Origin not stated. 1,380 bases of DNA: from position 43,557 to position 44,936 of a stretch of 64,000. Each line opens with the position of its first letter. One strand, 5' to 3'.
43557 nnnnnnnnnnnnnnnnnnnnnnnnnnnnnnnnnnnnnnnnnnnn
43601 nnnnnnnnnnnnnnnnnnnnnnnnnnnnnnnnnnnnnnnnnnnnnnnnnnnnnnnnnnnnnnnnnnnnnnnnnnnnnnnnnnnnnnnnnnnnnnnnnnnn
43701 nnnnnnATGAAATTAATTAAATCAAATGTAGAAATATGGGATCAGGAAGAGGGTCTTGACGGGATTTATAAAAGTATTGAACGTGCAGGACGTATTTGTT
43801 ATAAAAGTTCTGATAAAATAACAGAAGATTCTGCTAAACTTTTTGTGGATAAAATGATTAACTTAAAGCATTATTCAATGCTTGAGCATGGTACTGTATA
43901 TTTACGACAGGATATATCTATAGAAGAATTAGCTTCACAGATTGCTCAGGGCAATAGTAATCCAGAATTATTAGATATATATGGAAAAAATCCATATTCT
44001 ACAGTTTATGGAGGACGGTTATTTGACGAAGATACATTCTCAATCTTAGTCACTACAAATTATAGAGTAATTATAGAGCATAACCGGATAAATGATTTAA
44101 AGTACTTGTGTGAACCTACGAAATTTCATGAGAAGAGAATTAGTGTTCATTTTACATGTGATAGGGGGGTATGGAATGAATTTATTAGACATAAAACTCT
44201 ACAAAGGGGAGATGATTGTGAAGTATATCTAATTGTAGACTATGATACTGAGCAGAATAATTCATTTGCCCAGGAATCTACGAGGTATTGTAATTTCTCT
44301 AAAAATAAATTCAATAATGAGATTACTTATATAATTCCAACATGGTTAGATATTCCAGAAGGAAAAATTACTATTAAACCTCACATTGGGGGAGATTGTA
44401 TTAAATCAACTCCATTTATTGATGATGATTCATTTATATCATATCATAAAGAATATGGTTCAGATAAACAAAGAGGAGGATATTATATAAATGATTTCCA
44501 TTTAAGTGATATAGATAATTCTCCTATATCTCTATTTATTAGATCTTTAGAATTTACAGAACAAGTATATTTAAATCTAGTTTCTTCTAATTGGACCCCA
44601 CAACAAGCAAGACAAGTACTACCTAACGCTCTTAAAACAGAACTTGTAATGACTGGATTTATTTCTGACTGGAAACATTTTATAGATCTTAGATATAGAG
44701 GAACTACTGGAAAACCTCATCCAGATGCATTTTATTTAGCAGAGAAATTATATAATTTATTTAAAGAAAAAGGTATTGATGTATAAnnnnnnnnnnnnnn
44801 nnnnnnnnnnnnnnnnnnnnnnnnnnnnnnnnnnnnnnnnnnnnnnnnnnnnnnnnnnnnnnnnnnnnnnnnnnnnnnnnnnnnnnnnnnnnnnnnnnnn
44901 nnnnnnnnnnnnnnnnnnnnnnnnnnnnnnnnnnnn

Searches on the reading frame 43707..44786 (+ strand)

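Call 25: search_protein_families(library=phrogs, proteins=[window:43707-44786:+], max_evalue=0.001)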
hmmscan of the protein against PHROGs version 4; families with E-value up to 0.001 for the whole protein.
window:43707-44786:+ (359 aa): 2 families
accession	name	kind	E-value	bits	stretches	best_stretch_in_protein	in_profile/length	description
phrog_85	-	DNA, RNA and nucleotide metabolism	1.7e-21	77.5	1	146-354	433-574/866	thymidylate synthase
phrog_10644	-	DNA, RNA and nucleotide metabolism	3.6e-09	37.9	1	277-340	70-134/160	thymidylate synthase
